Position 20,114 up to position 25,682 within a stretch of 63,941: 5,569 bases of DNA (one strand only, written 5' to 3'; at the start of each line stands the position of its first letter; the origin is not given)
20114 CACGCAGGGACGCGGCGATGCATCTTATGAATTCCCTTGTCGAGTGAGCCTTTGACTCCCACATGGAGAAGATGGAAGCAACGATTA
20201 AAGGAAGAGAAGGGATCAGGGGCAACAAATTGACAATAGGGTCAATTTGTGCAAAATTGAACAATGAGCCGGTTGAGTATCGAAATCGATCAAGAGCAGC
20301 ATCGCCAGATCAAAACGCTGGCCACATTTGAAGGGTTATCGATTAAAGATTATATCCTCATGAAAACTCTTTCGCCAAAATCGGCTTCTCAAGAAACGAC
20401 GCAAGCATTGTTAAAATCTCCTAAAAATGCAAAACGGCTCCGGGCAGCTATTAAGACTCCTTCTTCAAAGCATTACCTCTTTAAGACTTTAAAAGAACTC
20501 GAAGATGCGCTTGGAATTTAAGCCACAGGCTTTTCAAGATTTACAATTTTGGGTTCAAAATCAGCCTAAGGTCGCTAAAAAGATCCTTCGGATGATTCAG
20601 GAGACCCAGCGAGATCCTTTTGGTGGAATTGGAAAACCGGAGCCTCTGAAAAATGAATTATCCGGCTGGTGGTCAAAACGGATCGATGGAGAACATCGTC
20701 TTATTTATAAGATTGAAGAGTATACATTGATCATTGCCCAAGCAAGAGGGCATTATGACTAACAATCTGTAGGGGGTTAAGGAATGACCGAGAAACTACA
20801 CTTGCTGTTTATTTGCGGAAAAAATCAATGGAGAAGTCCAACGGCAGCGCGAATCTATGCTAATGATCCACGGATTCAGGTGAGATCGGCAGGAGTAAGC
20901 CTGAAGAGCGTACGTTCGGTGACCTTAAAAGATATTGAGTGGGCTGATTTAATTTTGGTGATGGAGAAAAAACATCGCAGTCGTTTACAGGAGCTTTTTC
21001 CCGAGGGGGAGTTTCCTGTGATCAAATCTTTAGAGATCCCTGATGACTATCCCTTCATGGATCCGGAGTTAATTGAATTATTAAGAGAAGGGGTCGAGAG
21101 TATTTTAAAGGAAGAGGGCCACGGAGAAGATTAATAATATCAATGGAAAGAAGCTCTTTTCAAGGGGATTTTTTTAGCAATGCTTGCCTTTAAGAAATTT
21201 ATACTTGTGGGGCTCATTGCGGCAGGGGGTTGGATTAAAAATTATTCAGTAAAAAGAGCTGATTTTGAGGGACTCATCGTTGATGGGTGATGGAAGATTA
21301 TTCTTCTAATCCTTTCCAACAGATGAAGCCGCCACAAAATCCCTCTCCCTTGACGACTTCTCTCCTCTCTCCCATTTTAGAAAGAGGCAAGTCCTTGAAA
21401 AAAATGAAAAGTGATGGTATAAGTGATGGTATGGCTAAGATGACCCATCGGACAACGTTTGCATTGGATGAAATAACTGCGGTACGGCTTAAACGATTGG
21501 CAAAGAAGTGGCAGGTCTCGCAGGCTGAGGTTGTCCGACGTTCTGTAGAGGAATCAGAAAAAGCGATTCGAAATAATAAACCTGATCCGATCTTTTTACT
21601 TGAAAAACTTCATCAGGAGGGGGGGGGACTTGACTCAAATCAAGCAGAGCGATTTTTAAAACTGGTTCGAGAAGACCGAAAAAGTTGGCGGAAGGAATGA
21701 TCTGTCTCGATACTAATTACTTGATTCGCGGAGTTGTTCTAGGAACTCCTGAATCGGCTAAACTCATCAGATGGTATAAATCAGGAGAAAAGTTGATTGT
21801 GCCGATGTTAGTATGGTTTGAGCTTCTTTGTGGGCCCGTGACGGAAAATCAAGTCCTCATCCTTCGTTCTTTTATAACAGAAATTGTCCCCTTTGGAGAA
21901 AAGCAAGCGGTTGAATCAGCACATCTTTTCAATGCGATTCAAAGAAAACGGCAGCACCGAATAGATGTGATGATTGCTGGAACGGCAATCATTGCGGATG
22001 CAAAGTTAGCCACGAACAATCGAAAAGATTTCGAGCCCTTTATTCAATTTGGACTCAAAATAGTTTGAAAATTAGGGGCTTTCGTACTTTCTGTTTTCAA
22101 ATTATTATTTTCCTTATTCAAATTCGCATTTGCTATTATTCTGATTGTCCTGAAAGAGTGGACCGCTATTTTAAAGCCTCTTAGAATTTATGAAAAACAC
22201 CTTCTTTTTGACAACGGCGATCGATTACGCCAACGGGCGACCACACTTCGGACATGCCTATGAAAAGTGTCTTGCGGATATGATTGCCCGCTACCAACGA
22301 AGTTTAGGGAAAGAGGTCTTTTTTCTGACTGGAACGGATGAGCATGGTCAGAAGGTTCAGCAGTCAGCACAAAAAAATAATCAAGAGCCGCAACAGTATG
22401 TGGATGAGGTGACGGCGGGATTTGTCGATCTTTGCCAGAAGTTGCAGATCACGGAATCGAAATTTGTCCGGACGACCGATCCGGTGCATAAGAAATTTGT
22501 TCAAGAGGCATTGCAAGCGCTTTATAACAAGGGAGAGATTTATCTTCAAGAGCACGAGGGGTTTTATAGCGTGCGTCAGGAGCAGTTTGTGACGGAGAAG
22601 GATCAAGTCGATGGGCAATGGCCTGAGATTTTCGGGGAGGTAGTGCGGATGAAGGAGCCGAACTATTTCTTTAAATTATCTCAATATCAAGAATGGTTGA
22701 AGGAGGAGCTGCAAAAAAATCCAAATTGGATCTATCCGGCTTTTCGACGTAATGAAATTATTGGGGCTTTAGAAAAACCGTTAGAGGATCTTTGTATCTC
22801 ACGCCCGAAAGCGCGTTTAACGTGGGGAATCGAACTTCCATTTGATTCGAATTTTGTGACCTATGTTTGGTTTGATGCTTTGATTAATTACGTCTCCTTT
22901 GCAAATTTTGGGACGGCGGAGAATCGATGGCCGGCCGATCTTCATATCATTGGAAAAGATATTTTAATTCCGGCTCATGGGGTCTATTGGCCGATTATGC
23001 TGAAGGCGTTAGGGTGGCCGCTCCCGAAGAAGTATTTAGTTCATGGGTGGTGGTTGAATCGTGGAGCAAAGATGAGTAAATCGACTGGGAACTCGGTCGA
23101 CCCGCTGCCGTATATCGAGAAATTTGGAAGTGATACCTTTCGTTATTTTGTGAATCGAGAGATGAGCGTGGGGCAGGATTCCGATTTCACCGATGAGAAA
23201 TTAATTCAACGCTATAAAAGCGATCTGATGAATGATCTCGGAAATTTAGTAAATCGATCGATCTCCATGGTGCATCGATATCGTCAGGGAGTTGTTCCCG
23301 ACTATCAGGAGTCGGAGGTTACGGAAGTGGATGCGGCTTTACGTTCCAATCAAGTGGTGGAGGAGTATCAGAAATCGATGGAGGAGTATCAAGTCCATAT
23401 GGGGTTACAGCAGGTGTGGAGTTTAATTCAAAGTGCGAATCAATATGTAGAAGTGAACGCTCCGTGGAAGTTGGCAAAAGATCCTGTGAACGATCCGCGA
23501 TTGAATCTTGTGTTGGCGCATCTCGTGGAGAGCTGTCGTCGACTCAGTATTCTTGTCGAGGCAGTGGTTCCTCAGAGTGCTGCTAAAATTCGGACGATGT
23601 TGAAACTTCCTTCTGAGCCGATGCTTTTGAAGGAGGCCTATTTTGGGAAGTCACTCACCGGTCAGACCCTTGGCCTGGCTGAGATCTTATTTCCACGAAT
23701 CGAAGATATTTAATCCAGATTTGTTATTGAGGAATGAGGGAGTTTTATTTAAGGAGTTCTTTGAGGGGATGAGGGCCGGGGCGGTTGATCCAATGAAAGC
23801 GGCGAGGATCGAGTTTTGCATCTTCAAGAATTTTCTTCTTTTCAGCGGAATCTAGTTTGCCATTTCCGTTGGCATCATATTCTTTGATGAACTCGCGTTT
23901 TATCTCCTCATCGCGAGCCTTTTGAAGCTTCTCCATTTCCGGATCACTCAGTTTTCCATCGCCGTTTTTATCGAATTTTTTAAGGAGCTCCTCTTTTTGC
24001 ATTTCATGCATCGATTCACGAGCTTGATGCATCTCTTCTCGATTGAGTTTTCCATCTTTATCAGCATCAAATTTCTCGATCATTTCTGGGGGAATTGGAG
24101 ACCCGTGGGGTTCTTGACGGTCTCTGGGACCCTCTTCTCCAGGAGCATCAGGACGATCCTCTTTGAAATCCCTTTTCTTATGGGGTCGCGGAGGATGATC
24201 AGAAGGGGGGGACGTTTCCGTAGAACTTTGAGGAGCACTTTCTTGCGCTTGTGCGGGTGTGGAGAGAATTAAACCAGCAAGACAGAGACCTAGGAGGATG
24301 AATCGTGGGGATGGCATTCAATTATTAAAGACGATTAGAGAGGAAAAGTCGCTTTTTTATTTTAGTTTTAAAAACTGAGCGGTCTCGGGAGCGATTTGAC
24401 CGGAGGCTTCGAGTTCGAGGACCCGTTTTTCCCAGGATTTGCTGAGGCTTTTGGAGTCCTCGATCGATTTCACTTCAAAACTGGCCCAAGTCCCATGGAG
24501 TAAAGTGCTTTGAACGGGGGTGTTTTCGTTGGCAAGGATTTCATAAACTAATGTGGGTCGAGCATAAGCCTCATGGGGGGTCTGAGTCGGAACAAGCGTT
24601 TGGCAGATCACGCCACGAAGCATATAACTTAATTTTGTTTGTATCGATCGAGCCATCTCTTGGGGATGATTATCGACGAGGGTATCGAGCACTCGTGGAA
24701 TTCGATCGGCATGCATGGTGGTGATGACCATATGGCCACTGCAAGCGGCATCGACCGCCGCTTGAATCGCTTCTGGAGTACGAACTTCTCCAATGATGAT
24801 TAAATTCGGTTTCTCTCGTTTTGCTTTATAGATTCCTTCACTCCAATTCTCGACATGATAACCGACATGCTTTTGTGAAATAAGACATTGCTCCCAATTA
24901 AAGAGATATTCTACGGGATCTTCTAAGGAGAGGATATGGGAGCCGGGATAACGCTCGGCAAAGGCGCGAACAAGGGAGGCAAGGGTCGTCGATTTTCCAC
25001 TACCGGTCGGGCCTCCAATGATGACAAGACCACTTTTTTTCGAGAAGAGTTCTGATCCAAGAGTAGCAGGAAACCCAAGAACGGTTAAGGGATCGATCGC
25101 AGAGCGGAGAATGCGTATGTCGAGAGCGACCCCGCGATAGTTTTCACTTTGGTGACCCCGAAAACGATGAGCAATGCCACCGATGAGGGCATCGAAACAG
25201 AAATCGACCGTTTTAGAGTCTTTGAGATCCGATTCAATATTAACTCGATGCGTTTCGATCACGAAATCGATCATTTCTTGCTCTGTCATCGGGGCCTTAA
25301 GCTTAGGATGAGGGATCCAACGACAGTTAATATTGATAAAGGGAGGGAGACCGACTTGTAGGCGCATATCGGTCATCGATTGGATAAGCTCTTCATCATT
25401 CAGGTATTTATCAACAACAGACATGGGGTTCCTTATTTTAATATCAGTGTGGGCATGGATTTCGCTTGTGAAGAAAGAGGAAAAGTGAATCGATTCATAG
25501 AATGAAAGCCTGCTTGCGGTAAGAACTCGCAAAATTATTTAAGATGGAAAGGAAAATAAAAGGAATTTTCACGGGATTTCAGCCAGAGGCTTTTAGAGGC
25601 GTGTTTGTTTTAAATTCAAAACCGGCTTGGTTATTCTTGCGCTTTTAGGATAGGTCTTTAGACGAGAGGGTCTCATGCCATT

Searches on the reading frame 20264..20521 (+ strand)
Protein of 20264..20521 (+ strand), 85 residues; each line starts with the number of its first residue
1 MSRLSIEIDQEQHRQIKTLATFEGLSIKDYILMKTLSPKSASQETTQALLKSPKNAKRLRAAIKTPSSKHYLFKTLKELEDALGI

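Call 53: search_protein_families(library=pfam, proteins=[window:20264-20521:+], max_evalue=0.001)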
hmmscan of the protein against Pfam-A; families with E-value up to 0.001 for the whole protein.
window:20264-20521:+ (85 aa): 2 families
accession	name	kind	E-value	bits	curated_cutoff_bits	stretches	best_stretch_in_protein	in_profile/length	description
PF09386.16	ParD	-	3.1e-14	53.6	27.3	1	1-49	1-51/80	Antitoxin ParD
PF08681.18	TacA1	-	0.00091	19.6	21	0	3-68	1-66/80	Antitoxin TacA 1-like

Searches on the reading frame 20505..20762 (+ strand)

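Call 53: search_protein_families(library=pfam, proteins=[window:20505-20762:+], max_evalue=0.001)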
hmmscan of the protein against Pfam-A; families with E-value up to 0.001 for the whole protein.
window:20505-20762:+ (85 aa): 1 family
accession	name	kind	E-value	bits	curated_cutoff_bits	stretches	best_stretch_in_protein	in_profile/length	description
PF06769.20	YoeB_toxin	-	1.3e-31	108.9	27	1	5-84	1-80/80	YoeB-like toxin of bacterial type II toxin-antitoxin system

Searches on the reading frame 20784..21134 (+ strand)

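Call 53: search_protein_families(library=pfam, proteins=[window:20784-21134:+], max_evalue=0.001)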
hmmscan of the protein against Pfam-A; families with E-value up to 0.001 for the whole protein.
window:20784-21134:+ (116 aa): 1 family
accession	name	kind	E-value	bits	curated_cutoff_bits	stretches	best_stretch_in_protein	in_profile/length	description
PF01451.26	LMWPc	-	2.2e-06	28.4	23.2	0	35-84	57-117/144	Low molecular weight phosphotyrosine protein phosphatase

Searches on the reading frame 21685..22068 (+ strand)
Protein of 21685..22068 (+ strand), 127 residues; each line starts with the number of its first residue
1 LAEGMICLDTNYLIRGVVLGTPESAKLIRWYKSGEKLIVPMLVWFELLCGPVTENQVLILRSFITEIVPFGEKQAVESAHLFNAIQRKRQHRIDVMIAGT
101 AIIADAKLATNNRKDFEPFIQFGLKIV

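Call 54: search_protein_families(library=pfam, proteins=[window:21685-22068:+], max_evalue=0.001)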
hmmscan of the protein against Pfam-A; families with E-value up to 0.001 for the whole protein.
window:21685-22068:+ (127 aa): 1 family
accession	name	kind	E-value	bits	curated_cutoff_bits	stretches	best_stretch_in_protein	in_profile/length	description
PF01850.27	PIN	-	3.9e-10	40.8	23.6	1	6-114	1-113/120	PIN domain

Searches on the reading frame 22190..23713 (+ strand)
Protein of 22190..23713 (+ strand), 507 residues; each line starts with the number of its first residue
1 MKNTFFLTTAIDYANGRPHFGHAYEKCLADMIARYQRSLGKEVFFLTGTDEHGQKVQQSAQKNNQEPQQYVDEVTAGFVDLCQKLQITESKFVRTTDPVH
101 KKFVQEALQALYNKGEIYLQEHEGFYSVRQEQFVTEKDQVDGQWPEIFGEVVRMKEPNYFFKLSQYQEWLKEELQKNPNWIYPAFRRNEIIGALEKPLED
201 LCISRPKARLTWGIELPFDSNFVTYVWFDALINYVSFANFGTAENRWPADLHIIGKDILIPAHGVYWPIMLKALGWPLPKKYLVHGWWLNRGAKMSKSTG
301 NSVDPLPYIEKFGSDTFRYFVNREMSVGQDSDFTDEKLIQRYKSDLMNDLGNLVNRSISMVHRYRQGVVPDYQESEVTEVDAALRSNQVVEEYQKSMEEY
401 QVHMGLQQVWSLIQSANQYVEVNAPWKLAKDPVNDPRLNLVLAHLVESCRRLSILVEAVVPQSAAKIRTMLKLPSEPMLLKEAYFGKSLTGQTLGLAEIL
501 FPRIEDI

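Call 54: search_protein_families(library=pfam, proteins=[window:22190-23713:+], max_evalue=0.001)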
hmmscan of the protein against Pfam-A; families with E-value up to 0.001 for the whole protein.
window:22190-23713:+ (507 aa): 5 families
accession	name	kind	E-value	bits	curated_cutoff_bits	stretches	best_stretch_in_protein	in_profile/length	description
PF09334.17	tRNA-synt_1g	-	1.3e-89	301.1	20.1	2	151-357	175-390/391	tRNA synthetases class I (M)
PF00133.28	tRNA-synt_1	-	8e-26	91.2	22.7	2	2-218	22-245/414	tRNA synthetases class I (I, L, M and V)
PF01406.26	tRNA-synt_1e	-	6.7e-13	49.1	27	1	17-132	22-137/301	tRNA synthetases class I (C) catalytic domain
PF19303.5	Anticodon_3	-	3.2e-08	34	23.5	1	383-506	15-137/152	Anticodon binding domain of methionyl tRNA ligase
PF01921.24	tRNA-synt_1f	-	0.00069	19.1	27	0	254-324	240-312/360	tRNA synthetases class I (K)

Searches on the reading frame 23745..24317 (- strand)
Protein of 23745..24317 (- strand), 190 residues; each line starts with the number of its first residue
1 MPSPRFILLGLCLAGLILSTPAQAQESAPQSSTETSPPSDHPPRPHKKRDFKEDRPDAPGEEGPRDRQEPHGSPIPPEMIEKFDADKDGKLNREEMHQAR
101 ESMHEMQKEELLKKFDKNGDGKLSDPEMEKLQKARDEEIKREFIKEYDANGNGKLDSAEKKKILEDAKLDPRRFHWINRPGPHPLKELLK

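Call 54: search_protein_families(library=pfam, proteins=[window:23745-24317:-], max_evalue=0.001)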
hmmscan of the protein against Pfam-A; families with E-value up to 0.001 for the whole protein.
window:23745-24317:- (190 aa): 7 families
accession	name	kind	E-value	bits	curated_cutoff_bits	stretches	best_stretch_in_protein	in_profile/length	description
PF00036.39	EF-hand_1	-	2.2e-15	55.4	25.4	1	78-99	4-25/29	EF hand domain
PF13499.12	EF-hand_7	-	9.1e-13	48.8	30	2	82-131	10-65/67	EF-hand domain pair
PF13202.12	EF-hand_5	-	1.4e-12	46.9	25.9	1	111-131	4-24/25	EF hand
PF13405.12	EF-hand_6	-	1.4e-11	43.4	25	0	81-99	7-25/30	EF-hand domain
PF00404.24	Dockerin_1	-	0.00021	21.8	22.9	0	116-157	3-46/57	Dockerin type I domain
PF10591.15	SPARC_Ca_bdg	-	0.00036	21.3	22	0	91-159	36-109/113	Secreted protein acidic and rich in cysteine Ca binding region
PF22592.2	FCaBP_EF-hand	-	0.00084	20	27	0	103-129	12-38/93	FCaBP EF-hand domain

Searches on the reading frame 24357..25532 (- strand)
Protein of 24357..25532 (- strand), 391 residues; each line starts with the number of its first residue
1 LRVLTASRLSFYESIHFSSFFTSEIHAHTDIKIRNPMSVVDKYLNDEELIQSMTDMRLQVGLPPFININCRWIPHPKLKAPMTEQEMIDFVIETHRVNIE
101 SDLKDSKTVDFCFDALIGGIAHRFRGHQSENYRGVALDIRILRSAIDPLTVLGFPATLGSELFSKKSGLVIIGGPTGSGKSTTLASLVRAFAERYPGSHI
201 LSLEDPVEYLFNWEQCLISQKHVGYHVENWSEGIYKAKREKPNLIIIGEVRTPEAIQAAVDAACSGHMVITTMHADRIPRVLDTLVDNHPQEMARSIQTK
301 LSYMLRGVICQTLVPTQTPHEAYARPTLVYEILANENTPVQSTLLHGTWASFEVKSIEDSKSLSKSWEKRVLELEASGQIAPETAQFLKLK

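Call 54: search_protein_families(library=pfam, proteins=[window:24357-25532:-], max_evalue=0.001)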
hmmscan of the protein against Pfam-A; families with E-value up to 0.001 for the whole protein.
window:24357-25532:- (391 aa): 3 families
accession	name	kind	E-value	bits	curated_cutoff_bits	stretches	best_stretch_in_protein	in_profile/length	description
PF00437.27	T2SSE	-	1.6e-27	96.6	24.9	1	161-323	136-287/370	Type II/IV secretion system protein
PF25199.1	nSTAND_NTPase5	-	0.00025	21.3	34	1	164-212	38-85/145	Novel STAND NTPase 5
PF13476.12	AAA_23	-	0.00082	20.5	27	0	166-196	18-48/201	AAA domain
